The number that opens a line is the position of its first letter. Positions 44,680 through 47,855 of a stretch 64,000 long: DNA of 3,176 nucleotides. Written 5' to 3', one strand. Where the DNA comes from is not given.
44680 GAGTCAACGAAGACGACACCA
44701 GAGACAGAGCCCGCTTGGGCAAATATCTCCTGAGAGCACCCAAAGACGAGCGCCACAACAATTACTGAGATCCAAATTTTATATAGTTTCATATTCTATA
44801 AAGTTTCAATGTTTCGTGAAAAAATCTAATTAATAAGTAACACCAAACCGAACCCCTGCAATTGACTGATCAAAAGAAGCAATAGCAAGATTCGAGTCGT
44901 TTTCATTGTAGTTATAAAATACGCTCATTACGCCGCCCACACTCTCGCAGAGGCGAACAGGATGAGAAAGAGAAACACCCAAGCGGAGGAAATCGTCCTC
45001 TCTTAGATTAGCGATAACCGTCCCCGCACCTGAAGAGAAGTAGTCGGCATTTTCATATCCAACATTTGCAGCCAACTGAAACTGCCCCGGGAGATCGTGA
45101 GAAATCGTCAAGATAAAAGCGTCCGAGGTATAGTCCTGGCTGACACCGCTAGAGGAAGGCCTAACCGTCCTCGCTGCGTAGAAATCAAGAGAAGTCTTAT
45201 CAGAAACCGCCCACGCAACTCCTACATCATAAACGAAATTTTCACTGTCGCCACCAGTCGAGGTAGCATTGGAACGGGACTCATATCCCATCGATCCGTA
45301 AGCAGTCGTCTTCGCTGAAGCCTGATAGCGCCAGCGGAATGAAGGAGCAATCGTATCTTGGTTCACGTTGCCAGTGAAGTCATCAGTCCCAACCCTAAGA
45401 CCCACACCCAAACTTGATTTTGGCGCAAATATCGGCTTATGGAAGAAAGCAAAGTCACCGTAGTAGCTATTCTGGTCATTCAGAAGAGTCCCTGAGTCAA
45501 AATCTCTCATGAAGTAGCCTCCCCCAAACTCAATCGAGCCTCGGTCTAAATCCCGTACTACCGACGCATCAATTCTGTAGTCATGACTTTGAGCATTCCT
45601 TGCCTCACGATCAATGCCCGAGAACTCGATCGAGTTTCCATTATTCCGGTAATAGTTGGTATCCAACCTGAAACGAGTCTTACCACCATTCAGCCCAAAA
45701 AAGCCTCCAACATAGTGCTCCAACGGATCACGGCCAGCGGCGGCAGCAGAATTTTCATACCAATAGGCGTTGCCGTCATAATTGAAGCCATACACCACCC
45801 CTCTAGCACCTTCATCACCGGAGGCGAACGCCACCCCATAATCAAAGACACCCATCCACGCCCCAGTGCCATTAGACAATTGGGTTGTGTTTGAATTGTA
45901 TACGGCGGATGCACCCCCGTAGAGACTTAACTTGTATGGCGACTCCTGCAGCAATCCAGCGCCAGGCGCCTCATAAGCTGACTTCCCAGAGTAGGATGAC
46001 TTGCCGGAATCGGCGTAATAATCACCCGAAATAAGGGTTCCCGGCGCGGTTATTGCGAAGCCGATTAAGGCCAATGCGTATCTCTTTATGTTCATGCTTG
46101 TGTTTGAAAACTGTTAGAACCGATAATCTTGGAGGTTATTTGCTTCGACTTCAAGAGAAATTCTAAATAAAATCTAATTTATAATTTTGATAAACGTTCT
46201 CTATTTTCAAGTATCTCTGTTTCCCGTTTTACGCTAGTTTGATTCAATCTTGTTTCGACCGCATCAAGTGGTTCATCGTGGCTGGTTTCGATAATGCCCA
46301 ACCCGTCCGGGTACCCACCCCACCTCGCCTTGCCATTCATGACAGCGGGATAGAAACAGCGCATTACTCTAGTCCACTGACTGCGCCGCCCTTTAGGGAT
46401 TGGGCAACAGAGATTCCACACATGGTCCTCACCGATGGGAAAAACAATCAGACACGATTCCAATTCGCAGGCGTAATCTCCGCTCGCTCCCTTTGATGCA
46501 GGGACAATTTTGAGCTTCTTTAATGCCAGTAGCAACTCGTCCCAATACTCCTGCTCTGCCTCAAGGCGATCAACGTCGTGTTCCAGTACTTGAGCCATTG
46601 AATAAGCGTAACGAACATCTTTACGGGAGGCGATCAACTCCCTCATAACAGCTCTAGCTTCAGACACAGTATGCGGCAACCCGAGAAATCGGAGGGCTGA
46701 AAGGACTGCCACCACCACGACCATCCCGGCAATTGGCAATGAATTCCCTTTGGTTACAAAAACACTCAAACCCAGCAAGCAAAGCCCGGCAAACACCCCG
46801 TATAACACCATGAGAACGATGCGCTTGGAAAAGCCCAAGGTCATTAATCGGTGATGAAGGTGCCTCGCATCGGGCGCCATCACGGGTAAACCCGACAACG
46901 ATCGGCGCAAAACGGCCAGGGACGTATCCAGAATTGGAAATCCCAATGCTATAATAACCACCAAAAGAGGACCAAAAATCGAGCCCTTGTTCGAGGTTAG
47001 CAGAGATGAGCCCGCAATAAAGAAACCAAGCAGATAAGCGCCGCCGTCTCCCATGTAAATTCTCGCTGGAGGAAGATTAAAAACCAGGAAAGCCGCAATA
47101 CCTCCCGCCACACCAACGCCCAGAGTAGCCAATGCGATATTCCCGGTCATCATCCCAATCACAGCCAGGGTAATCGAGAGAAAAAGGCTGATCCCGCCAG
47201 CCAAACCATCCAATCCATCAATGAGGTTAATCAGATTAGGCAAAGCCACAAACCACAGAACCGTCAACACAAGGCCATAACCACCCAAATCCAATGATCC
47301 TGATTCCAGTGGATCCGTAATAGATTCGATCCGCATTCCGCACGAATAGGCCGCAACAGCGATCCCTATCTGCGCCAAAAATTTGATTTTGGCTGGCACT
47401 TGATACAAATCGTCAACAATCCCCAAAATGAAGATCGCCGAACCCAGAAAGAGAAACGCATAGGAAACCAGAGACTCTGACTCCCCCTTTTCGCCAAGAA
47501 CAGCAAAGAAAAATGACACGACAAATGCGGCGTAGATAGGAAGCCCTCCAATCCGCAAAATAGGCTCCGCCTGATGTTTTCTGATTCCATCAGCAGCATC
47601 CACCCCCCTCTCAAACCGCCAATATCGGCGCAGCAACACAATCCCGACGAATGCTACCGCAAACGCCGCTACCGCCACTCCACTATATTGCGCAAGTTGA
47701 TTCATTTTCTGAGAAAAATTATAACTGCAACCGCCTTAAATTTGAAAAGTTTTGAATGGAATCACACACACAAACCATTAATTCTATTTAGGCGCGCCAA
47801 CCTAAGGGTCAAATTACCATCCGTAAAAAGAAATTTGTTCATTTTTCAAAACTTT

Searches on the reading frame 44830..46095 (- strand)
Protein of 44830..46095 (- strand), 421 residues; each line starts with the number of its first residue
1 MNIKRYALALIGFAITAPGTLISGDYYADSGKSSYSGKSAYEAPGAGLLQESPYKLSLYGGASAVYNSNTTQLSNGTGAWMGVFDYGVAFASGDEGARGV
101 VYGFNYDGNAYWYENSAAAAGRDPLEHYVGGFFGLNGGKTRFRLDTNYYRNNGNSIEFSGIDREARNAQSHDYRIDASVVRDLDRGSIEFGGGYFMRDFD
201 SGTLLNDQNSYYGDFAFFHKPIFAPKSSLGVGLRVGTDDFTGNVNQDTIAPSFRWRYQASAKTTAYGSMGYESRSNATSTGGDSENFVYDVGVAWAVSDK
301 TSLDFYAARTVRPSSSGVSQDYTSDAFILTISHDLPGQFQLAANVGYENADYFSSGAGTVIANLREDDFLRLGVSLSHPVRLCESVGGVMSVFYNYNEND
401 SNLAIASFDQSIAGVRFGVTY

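Call 97: search_protein_families(library=pfam, max_evalue=0.0001, proteins=[window:44830-46095:-])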
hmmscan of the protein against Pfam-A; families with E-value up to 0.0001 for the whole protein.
window:44830-46095:- (421 aa): 1 family
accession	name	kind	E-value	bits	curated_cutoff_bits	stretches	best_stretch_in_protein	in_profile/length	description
PF10082.15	BBP2_2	-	5.8e-07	29.2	23.7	1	268-416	237-373/378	Putative beta-barrel porin 2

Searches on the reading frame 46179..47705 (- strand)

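Call 97: search_protein_families(library=pfam, max_evalue=0.0001, proteins=[window:46179-47705:-])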
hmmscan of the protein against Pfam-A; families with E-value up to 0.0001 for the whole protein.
window:46179-47705:- (508 aa): 1 family
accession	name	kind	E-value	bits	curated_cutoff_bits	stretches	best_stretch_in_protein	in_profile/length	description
PF00953.26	Glycos_transf_4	-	2e-36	125.8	27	1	83-236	3-158/160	Glycosyl transferase family 4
